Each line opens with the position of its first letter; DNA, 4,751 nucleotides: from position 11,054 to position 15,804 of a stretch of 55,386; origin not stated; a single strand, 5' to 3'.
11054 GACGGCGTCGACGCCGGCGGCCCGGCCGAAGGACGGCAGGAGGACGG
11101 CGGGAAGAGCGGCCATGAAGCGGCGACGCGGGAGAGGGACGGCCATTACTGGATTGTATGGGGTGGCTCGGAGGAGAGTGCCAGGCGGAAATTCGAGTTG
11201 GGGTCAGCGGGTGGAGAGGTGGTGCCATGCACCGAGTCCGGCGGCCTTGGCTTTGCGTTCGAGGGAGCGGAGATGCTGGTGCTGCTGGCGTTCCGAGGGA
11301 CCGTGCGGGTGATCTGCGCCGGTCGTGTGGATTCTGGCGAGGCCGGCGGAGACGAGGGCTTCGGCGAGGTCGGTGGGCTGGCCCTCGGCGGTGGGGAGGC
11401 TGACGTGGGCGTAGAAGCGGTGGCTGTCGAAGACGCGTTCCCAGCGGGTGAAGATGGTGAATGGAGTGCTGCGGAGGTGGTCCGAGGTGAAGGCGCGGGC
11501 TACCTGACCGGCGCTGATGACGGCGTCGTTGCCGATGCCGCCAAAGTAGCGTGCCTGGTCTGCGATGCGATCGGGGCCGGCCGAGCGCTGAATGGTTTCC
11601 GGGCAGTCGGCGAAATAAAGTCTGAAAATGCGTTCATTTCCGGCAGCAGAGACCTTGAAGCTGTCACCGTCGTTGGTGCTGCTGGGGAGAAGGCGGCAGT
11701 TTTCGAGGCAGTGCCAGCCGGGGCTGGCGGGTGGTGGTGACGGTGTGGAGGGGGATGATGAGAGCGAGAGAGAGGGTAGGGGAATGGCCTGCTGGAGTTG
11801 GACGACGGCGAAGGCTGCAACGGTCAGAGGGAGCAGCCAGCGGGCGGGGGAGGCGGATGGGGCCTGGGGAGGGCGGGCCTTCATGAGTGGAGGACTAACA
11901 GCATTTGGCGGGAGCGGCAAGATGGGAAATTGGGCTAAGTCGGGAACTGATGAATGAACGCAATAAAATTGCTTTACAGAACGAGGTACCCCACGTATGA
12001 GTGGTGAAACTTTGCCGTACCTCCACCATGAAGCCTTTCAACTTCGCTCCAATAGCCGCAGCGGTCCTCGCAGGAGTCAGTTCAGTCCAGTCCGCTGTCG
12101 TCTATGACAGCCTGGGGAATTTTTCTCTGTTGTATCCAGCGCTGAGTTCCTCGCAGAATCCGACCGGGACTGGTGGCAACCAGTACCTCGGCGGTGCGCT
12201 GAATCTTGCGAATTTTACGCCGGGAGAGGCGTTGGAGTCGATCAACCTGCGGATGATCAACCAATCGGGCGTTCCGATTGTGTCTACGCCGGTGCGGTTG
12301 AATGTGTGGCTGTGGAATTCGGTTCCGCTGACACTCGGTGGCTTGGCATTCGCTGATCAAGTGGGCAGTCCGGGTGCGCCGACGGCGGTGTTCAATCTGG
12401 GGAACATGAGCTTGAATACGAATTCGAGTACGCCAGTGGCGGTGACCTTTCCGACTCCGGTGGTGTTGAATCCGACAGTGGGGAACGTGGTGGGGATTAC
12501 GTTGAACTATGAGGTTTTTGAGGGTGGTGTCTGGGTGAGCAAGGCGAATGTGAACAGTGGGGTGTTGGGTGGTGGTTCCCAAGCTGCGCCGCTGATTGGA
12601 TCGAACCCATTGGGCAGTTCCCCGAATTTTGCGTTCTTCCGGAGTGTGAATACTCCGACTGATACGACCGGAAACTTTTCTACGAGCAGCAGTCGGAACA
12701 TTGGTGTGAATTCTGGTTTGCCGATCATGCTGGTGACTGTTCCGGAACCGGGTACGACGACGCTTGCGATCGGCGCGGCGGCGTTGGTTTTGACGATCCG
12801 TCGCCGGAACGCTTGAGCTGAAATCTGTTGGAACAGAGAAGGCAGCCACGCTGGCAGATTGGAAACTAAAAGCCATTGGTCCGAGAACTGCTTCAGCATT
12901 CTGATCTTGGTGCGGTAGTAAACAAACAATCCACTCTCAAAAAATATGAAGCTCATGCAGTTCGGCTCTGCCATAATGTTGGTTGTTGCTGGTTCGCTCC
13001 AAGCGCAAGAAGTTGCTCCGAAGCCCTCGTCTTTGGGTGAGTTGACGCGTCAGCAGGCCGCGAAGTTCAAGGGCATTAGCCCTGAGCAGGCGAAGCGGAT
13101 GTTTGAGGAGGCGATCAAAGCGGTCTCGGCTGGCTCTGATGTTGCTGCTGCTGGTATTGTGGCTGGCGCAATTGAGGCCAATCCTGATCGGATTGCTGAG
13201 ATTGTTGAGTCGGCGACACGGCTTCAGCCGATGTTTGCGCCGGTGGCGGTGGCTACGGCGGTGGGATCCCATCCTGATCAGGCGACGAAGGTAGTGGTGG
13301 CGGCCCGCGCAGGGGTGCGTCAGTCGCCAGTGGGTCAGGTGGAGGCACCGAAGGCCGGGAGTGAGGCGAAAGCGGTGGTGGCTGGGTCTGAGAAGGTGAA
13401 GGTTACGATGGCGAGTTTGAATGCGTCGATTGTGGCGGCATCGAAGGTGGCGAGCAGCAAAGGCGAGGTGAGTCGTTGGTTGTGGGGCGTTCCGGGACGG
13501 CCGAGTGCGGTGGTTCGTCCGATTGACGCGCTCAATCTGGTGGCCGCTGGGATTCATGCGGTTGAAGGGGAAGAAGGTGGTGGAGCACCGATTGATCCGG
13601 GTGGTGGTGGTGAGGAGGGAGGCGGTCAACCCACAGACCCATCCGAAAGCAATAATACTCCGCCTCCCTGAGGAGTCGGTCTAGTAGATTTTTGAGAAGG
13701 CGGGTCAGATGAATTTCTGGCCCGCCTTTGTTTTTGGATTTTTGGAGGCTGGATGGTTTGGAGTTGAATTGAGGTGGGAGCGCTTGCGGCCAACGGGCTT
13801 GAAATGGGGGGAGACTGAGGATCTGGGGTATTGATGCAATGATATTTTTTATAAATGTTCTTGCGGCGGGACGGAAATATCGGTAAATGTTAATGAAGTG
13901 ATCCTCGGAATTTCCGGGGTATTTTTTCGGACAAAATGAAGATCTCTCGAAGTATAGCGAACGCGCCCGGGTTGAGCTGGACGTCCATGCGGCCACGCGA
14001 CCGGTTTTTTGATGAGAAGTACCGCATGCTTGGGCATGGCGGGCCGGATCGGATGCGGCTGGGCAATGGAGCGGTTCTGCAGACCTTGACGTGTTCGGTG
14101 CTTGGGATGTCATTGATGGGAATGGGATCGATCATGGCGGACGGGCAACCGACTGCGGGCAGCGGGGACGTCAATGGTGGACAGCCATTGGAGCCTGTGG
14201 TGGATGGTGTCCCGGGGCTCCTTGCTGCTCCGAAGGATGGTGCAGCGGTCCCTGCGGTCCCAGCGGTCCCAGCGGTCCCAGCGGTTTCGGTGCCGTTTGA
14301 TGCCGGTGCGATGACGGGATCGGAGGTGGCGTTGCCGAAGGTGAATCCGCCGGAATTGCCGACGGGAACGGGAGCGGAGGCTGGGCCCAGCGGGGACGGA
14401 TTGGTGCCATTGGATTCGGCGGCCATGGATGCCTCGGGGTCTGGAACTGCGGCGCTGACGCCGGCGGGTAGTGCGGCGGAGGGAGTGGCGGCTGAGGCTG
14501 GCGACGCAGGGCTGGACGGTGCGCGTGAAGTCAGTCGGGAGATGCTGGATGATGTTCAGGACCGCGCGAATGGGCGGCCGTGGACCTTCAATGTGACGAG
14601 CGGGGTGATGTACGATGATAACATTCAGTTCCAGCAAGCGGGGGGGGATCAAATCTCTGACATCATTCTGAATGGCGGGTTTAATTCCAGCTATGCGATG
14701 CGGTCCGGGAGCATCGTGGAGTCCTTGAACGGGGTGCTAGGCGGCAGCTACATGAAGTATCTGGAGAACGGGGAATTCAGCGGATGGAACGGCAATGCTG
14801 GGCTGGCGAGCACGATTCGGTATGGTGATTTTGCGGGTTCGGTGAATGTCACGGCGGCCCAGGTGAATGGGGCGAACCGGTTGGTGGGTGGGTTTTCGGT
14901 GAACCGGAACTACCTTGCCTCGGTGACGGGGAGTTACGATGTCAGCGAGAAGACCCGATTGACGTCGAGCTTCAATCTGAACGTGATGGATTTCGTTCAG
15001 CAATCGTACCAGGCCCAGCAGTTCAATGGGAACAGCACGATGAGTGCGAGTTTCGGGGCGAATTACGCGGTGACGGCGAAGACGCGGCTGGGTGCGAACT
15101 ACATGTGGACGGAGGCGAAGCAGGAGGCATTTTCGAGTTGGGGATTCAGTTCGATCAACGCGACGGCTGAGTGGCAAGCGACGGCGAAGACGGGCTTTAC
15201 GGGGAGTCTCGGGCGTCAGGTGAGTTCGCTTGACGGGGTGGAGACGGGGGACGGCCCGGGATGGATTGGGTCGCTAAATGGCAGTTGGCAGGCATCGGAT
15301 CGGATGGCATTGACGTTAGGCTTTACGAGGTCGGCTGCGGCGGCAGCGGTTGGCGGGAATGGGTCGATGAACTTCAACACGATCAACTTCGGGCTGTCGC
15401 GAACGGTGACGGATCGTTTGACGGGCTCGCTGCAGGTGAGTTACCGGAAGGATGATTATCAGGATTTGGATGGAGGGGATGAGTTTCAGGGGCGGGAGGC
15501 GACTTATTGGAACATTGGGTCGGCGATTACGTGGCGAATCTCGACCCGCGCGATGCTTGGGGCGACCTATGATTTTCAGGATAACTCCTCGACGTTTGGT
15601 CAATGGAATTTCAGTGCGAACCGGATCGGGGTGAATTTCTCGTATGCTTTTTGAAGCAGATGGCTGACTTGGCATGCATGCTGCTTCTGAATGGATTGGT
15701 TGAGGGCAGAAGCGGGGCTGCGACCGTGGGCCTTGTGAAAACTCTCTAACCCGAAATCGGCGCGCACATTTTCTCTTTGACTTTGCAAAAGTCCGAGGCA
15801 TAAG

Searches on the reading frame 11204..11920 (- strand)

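Call 10: search_protein_families(library=pfam, proteins=[window:11204-11920:-])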
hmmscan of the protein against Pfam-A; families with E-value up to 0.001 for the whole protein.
window:11204-11920:- (238 aa): 1 family
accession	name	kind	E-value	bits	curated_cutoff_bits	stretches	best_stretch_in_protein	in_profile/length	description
PF00565.23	SNase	-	1.7e-05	25.6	21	1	100-233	3-106/107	Staphylococcal nuclease homologue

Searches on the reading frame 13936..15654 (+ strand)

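Call 10: search_protein_families(library=pfam, proteins=[window:13936-15654:+])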
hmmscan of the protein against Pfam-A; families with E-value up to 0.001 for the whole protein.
window:13936-15654:+ (572 aa): 1 family
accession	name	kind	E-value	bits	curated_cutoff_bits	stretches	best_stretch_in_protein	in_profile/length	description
PF10082.15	BBP2_2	-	4.4e-09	36.1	23.7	1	445-568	260-374/378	Putative beta-barrel porin 2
